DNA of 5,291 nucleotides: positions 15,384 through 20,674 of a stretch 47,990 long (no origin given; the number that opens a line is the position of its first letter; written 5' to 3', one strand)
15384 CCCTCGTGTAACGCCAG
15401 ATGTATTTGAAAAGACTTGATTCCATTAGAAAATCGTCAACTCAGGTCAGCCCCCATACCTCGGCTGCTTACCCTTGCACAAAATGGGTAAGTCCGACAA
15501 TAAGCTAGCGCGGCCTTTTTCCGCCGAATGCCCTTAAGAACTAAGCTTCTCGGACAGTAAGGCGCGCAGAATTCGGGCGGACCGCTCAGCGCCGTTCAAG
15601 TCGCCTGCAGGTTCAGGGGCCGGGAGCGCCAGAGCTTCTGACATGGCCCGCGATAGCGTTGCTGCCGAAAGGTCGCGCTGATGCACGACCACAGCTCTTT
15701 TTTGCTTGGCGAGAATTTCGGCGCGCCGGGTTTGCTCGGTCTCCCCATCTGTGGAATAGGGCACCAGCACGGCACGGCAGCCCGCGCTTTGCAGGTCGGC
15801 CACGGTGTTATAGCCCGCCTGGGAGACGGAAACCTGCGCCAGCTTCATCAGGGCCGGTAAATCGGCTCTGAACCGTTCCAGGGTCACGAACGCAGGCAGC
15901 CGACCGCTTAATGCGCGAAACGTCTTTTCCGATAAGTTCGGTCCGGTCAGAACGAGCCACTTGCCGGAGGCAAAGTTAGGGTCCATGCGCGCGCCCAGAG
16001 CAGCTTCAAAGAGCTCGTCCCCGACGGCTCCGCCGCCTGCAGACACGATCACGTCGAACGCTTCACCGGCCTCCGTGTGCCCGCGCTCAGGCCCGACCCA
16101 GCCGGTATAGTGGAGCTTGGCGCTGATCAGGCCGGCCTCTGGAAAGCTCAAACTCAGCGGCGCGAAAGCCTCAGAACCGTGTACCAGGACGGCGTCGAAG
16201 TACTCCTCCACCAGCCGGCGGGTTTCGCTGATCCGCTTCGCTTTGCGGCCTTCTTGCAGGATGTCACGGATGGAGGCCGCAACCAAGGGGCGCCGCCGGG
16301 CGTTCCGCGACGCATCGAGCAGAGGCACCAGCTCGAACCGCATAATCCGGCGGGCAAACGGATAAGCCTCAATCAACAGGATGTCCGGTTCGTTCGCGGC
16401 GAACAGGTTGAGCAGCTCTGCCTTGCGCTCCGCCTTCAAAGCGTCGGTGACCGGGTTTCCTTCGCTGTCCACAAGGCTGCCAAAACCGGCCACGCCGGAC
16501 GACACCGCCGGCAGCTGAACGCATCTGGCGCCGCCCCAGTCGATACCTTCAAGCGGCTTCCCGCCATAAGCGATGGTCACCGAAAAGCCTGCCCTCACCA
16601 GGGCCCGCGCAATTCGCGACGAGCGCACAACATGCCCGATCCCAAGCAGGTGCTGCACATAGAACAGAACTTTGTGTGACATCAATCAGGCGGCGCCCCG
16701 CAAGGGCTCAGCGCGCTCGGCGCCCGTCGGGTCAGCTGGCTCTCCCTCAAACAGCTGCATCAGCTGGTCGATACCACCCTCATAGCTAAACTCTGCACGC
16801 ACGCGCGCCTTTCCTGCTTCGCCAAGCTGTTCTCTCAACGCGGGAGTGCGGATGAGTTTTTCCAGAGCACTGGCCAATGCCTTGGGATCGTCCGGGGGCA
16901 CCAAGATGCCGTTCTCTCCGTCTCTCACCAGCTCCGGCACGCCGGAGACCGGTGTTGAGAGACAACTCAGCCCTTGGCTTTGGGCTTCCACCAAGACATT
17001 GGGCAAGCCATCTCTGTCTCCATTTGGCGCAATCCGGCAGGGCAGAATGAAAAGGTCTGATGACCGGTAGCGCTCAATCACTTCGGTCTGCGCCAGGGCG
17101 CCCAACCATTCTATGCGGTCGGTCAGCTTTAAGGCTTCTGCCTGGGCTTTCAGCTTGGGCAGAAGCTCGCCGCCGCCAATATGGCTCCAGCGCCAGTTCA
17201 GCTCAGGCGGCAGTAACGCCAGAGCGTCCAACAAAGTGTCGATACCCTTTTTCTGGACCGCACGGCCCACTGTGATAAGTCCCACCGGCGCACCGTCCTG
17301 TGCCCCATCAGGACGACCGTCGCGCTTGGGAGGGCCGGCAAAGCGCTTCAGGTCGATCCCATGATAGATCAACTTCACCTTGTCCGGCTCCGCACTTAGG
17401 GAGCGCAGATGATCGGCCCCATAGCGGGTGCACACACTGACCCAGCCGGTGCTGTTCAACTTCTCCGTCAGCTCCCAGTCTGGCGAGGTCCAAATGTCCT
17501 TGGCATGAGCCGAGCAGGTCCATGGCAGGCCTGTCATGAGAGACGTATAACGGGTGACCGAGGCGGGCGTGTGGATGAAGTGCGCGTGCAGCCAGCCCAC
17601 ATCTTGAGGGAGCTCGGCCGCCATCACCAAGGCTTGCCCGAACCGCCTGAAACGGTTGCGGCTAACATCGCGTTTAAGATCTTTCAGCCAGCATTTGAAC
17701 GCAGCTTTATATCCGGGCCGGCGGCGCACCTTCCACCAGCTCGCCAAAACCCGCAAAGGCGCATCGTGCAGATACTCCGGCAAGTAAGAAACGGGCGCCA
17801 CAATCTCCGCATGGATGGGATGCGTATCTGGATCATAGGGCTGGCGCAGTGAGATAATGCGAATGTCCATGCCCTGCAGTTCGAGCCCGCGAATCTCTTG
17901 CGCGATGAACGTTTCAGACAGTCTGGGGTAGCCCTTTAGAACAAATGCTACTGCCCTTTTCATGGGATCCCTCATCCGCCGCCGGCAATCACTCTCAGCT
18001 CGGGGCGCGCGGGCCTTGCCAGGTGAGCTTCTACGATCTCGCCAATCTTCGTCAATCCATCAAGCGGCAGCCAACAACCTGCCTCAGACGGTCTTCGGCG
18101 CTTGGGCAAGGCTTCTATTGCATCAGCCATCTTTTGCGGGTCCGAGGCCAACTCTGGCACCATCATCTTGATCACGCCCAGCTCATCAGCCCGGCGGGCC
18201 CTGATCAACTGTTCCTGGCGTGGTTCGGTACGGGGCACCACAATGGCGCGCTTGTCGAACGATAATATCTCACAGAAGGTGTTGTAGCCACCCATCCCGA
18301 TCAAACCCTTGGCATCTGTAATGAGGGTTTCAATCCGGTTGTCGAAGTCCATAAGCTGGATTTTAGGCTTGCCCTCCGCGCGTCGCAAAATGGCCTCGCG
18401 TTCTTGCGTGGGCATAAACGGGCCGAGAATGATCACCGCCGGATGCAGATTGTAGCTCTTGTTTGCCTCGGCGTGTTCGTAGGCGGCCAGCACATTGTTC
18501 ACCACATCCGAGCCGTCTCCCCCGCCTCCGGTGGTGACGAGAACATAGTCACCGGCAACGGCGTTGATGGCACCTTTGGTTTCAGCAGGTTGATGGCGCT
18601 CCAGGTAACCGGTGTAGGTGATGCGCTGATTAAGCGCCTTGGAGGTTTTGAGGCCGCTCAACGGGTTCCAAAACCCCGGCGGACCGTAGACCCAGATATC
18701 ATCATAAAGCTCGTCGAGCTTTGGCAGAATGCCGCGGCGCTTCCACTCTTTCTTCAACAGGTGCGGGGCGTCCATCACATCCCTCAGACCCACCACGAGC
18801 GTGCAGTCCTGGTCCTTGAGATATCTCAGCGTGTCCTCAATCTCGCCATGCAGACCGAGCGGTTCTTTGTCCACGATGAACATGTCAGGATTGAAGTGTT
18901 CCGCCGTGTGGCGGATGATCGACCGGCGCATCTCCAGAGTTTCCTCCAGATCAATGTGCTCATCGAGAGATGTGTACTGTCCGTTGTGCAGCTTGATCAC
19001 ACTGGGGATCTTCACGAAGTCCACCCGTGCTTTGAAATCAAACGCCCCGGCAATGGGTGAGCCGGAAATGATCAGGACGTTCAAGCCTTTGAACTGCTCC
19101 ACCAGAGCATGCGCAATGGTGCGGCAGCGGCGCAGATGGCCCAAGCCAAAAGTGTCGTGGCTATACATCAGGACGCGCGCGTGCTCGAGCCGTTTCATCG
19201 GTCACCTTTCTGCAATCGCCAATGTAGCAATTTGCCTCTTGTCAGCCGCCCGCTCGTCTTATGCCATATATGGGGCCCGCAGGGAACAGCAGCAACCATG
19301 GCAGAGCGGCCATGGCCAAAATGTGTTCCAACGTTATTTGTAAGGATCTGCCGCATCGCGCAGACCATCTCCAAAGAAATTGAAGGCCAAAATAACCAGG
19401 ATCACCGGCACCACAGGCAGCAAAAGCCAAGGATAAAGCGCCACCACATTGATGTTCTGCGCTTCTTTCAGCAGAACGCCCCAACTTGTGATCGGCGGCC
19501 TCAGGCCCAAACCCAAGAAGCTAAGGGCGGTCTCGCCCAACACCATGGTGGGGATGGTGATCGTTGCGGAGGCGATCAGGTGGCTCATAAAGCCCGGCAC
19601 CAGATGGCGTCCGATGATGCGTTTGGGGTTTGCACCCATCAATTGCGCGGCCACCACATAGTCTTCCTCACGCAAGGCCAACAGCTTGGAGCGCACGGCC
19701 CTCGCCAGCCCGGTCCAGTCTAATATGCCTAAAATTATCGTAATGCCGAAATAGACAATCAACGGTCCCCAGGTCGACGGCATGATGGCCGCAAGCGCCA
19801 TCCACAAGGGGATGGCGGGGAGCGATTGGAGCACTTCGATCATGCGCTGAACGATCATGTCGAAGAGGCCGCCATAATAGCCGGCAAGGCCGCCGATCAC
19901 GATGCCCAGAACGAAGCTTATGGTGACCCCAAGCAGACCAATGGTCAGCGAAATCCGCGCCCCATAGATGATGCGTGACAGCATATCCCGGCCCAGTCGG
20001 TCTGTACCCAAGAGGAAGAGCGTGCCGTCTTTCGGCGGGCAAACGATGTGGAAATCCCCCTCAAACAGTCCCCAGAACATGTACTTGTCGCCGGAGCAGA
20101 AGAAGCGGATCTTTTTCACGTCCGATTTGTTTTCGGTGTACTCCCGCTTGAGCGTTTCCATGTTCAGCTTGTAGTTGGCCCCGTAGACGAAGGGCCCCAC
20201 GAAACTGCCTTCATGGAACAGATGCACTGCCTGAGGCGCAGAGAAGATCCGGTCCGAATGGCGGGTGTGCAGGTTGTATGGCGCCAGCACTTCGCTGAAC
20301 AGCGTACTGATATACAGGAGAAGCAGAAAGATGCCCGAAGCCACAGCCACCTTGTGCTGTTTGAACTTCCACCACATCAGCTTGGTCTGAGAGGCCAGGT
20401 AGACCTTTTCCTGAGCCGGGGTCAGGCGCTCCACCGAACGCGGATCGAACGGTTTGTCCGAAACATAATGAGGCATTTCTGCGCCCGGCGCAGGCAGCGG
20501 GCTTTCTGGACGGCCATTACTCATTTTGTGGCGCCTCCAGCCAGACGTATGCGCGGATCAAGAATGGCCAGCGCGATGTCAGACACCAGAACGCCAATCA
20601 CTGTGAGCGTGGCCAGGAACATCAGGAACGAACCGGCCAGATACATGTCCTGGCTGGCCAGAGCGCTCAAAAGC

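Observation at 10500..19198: Six-gene array: three glycosyltransferases, a pseudo-ATPase ABC-exporter-like protein, a stand-alone cNMP reader and a redox-type cyclase. Candidate cyclic-nucleotide-gated glycoconjugate assembly/export system.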

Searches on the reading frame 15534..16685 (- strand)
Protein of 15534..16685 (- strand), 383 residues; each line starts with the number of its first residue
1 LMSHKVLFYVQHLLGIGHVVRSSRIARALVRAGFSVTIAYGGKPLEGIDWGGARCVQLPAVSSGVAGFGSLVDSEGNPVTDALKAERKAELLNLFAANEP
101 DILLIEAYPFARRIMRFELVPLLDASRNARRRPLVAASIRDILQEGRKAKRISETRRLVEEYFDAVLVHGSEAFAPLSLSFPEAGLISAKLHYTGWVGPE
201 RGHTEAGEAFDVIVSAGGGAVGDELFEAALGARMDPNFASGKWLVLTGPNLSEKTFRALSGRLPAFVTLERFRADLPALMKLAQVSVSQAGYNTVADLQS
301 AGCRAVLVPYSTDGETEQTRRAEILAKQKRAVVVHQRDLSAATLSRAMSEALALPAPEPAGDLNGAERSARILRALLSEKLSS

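Call 3: search_protein_families(library=pfam, proteins=[window:15534-16685:-], max_evalue=0.01)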
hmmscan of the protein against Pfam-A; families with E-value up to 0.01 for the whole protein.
window:15534-16685:- (383 aa): 1 family
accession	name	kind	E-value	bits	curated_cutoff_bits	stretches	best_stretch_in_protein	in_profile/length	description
PF04101.22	Glyco_tran_28_C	-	9.6e-12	45.7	22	1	243-352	33-141/166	Glycosyltransferase family 28 C-terminal domain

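Call 6: search_protein_families(library=ncbifam, proteins=[window:15534-16685:-], max_evalue=0.001)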
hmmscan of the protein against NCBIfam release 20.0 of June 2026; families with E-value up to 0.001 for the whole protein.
window:15534-16685:- (383 aa): 2 families
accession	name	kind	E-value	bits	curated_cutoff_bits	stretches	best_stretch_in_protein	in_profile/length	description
TIGR01133.1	murG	equivalog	1.5e-09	37.3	250.25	1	213-350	185-322/353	undecaprenyldiphospho-muramoylpentapeptide beta-N-acetylglucosaminyltransferase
NF009102.0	PRK12446.1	equivalog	0.00011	21.2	339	1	267-350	237-321/352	undecaprenyldiphospho-muramoylpentapeptide beta-N-acetylglucosaminyltransferase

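Call 49: search_solved_structures(query=window:15534-16685:-, max_evalue=1)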
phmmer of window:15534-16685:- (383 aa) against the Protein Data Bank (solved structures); distinct sequences matched with E-value up to 1: 9.
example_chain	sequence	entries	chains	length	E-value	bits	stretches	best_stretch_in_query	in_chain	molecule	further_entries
3s2u_A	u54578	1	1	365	1.9e-05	27.3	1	270-355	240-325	UDP-N-acetylglucosamine--N-acetylmuramyl-(pentapeptide) pyrophosphoryl-undecaprenol N-acet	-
5du2_A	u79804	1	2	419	0.052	16.1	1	251-378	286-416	EspG2 glycosyltransferase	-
7d1i_A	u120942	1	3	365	0.063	15.8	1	256-346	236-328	UDP-N-acetylglucosamine--N-acetylmuramyl-(pentapeptide) pyrophosphoryl-undecaprenol N-acet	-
2w0a_A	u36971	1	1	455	0.13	14.8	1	94-190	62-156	CYTOCHROME P450 51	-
1u13_A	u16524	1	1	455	0.2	14.1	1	94-191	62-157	Cytochrome P450 51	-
1x8v_A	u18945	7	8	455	0.27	13.7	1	94-190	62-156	Cytochrome P450 51 | STEROL 14ALPHA-DEMETHYLASE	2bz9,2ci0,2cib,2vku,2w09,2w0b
1e9x_A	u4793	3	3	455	0.28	13.7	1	94-190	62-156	CYTOCHROME P450 51-LIKE RV0764C | CYTOCHROME P450 51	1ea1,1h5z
1f0k_A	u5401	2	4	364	0.41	13.1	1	270-347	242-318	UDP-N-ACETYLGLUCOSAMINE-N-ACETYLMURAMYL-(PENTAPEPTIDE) PYROPHOSPHORYL-UNDECAPRENOL N-ACETY | UDP-N-acetylglucosamine--N-acetylmuramyl-(pentapeptide) pyrophospho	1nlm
6geb_A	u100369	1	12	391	0.69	12.4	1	85-161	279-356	DotB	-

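Call 100: search_protein_families(library=padloc, proteins=[window:15534-16685:-], max_evalue=0.001)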
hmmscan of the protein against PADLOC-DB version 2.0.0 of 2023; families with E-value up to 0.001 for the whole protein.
window:15534-16685:- (383 aa): 0 families

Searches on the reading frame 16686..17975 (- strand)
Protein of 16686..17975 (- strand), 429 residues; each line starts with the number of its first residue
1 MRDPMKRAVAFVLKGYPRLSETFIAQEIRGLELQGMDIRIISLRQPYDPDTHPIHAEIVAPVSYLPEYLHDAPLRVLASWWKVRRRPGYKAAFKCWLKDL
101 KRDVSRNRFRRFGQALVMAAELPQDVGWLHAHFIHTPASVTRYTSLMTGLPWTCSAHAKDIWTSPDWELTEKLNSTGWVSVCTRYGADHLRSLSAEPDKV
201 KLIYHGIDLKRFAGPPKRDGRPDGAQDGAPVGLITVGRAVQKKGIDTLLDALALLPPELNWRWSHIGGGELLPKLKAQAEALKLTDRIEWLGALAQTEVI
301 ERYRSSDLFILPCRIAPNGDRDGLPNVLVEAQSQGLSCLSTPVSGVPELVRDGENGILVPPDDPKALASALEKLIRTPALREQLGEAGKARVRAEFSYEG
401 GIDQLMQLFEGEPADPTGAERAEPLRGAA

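Call 3: search_protein_families(library=pfam, proteins=[window:16686-17975:-], max_evalue=0.01)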
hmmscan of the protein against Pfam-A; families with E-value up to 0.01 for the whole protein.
window:16686-17975:- (429 aa): 4 families
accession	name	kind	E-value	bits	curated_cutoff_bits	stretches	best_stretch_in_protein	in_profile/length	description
PF00534.26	Glycos_transf_1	-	7.1e-34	117.2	26.4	1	233-390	18-171/172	Glycosyl transferases group 1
PF13692.12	Glyco_trans_1_4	-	2.5e-31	109.3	27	1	233-376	4-141/142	Glycosyl transferases group 1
PF13524.12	Glyco_trans_1_2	-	8.8e-10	39.1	25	1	287-407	28-144/144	Glycosyl transferase-like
PF13439.12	Glyco_transf_4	-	1.4e-08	35.4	28.5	1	21-211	5-170/170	Glycosyltransferase Family 4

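Call 6: search_protein_families(library=ncbifam, proteins=[window:16686-17975:-], max_evalue=0.001)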
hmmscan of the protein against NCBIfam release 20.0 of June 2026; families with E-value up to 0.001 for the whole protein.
window:16686-17975:- (429 aa): 28 families (the best 25 are shown)
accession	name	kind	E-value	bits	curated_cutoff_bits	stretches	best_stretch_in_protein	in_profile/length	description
NF041876.1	EPS_EpsE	equivalog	1.1e-39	136.9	400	1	10-402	2-386/389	exopolysaccharide biosynthesis GT4 family glycosyltransferase EpsE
TIGR03088.1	stp2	hypoth_equivalog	5.6e-27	94.8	409.05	1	191-410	153-371/374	TIGR03088 family PEP-CTERM/XrtA system glycosyltransferase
TIGR04005.1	wcaL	equivalog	1.1e-25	90.4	537.6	1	187-398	186-392/406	colanic acid biosynthesis glycosyltransferase WcaL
TIGR02149.1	glgA_Coryne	subfamily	2.2e-20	73.1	302.4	1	168-409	138-387/391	glycogen synthase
TIGR03449.1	mycothiol_MshA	equivalog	6.8e-20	71.3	462.5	1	188-410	178-401/406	D-inositol-3-phosphate glycosyltransferase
TIGR04063.1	stp3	hypoth_equivalog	1.1e-18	67.3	442.05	1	193-406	175-389/397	TIGR04063 family PEP-CTERM/XrtA system glycosyltransferase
NF047684.1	TeichurnBiosyTuaC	equivalog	2.3e-17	63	550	1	127-409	110-386/391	teichuronic acid biosynthesis protein TuaC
NF038298.1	EPS_HpsO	equivalog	5.5e-17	61.6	575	1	232-408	203-383/388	hormogonium polysaccharide biosynthesis glycosyltransferase HpsO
NF007396.0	PRK09922.1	equivalog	2.8e-14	52.8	385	1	195-377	155-326/361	lipopolysaccharide 1,6-galactosyltransferase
NF046085.1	XrtY_assoc_Gly1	equivalog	4.1e-14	52.2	400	1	226-410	205-382/387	XrtY-associated glycosyltransferase XYAG1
NF038229.1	Glyco4_Geo_Pelo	equivalog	1.6e-13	50.4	400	1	266-410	197-334/338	GPMC system family 4 glycosyltransferase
TIGR03999.1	thiol_BshA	equivalog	3.5e-13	49.2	273.7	1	199-410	168-371/375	N-acetyl-alpha-D-glucosaminyl L-malate synthase BshA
NF050056.1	ProtGlycPglH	equivalog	6.1e-12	45.3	600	1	234-393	183-335/354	GalNAc-alpha-(1->4)-GalNAc-alpha-(1->3)-diNAcBac-PP-undecaprenol alpha-1,4-N-acetyl-D-galactosaminyltransferase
NF011726.0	PRK15179.1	equivalog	8.5e-11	40.9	733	1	262-408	550-690/694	Vi polysaccharide biosynthesis protein TviE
NF050063.1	ProtGlycPglJ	equivalog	1.9e-10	40.5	500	1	188-393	158-348/363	N-acetylgalactosamine-N,N'-diacetylbacillosaminyl-diphospho-undecaprenol 4-alpha-N-acetylgalactosaminyltransferase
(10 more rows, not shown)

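Call 50: search_solved_structures(query=window:16686-17975:-, max_evalue=1e-8)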
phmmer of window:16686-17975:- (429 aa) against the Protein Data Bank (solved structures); distinct sequences matched with E-value up to 1e-8: 8.
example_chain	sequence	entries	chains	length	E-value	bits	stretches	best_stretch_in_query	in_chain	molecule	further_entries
3okc_A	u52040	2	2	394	1.2e-16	64.1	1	199-415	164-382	GDP-mannose-dependent alpha-(1-6)-phosphatidylinositol monomannoside mannosyltransferase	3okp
3oka_A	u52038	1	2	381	2.6e-16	62.9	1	199-413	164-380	GDP-mannose-dependent alpha-(1-6)-phosphatidylinositol monomannoside mannosyltransferase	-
6kih_A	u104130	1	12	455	5.5e-16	61.8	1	187-410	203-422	Tll1590 protein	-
3c4q_A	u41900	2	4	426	1.4e-12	50.7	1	188-411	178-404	Predicted glycosyltransferases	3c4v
3c48_A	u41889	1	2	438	1.5e-12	50.5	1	188-411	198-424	Predicted glycosyltransferases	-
2jjm_A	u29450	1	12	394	9.4e-10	41.3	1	233-406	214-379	GLYCOSYL TRANSFERASE, GROUP 1 FAMILY PROTEIN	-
3mbo_A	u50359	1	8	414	1.1e-09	41.1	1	233-406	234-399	Glycosyltransferase, group 1 family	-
6tvp_A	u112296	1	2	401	3.9e-09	39.3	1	168-409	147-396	Alpha-maltose-1-phosphate synthase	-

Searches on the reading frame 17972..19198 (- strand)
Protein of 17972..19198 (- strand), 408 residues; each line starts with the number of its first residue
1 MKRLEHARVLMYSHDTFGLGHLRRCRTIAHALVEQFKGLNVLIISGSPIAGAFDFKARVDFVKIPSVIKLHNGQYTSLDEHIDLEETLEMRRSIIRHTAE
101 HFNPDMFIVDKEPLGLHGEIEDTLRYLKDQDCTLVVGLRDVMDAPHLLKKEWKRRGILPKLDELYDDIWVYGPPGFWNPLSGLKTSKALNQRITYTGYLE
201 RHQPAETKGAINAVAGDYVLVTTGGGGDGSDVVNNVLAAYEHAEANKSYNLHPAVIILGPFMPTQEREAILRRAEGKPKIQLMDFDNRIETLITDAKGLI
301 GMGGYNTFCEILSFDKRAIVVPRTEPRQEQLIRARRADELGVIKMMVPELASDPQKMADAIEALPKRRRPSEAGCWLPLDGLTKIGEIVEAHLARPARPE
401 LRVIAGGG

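Call 3: search_protein_families(library=pfam, proteins=[window:17972-19198:-], max_evalue=0.01)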
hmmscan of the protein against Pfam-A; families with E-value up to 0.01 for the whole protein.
window:17972-19198:- (408 aa): 1 family
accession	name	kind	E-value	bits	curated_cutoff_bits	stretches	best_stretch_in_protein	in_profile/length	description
PF04101.22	Glyco_tran_28_C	-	7.3e-09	36.3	22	1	225-364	6-140/166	Glycosyltransferase family 28 C-terminal domain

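Call 6: search_protein_families(library=ncbifam, proteins=[window:17972-19198:-], max_evalue=0.001)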
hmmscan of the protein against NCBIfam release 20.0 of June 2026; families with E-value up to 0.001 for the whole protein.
window:17972-19198:- (408 aa): 3 families
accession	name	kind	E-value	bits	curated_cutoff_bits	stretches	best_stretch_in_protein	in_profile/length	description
TIGR00661.1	MJ1255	subfamily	3e-09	36.6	195.9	1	281-346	232-297/321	MJ1255/VC2487 family glycosyltransferase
NF041548.1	PssE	equivalog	0.00017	21.6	120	1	279-330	42-96/146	PssE/Cps14G family polysaccharide biosynthesis glycosyltransferase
TIGR03590.1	PseG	equivalog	0.00078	19.1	153.55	0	216-322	171-268/280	UDP-2,4-diacetamido-2,4,6-trideoxy-beta-L-altropyranose hydrolase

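Call 48: search_solved_structures(query=window:17972-19198:-, max_evalue=1)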
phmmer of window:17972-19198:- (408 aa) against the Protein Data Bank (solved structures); distinct sequences matched with E-value up to 1: 0.

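Call 100: search_protein_families(library=padloc, proteins=[window:17972-19198:-], max_evalue=0.001)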
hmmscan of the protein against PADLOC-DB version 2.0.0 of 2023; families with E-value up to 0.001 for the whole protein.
window:17972-19198:- (408 aa): 0 families

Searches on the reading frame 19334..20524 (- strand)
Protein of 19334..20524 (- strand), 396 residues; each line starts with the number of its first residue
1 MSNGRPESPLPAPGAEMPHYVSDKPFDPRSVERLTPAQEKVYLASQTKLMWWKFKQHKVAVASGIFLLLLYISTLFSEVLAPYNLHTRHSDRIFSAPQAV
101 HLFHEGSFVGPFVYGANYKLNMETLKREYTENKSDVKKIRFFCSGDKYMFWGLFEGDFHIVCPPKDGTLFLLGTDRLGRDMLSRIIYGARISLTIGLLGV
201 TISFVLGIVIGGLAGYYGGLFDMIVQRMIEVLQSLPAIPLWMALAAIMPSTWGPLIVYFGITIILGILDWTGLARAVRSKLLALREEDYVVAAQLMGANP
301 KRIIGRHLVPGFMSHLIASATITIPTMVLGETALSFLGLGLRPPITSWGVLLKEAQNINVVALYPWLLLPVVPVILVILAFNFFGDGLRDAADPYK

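Call 4: search_protein_families(library=pfam, proteins=[window:19334-20524:-], max_evalue=0.01)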
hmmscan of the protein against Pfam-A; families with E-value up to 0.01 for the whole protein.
window:19334-20524:- (396 aa): 2 families
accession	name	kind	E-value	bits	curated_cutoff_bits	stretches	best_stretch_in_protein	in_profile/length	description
PF00528.27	BPD_transp_1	-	1.9e-27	96.6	26.4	1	207-394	1-180/184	Binding-protein-dependent transport system inner membrane component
PF12911.12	OppC_N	-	6.1e-12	45.7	23.9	1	45-97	1-53/53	N-terminal TM domain of oligopeptide transport permease C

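Call 68: search_protein_families(library=ncbifam, proteins=[window:19334-20524:-], max_evalue=0.00001)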
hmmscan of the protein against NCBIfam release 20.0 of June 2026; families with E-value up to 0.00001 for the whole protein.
window:19334-20524:- (396 aa): 14 families
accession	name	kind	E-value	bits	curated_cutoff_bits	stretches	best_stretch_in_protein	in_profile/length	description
NF045476.1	Opp4C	equivalog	1e-77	261.1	350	1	170-394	57-277/278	oligopeptide ABC transporter permease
NF045475.1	Opp3C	equivalog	1e-58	199.1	450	1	45-394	22-325/328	oligopeptide ABC transporter permease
NF045473.1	Opp1C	equivalog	6.4e-57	193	350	1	169-394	47-265/267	nickel/cobalt ABC transporter permease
NF045474.1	Opp2C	equivalog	5.1e-56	189.9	300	1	169-392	19-235/236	nickel transporter permease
NF011662.0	PRK15082.1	equivalog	6.1e-56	190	484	1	170-394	81-298/303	glutathione ABC transporter permease GsiD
TIGR02790.1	nickel_nikC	equivalog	5.1e-52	177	358.45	1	169-391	41-256/258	nickel ABC transporter permease subunit NikC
NF008160.0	PRK10913.1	equivalog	9.8e-50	169.7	483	1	169-394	78-296/300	dipeptide ABC transporter permease DppC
NF007738.0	PRK10417.1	equivalog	3.8e-49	167.7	335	1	170-394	52-269/277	nickel ABC transporter permease subunit NikC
NF011935.0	PRK15406.1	equivalog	1.1e-47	163.3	433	1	164-394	76-299/302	oligopeptide ABC transporter permease OppC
NF007376.0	PRK09881.1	equivalog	4.3e-42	144.1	434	1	170-394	74-291/298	D,D-dipeptide ABC transporter permease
NF047573.1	opine_perm_CntC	exception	1.5e-41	142.5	440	1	170-394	52-269/271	staphylopine uptake ABC transporter permease subunit CntC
NF011596.0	PRK15021.1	subfamily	1.7e-37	129.2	439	1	48-396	9-339/341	microcin C ABC transporter permease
NF043080.1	MMSYN1_0166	equivalog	1.1e-36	126.4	370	1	170-394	83-303/307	oligopeptide ABC transporter permease OppC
NF011691.0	PRK15111.1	equivalog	2.9e-31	109.1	379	1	169-391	75-290/296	putrescine export ABC transporter permease SapC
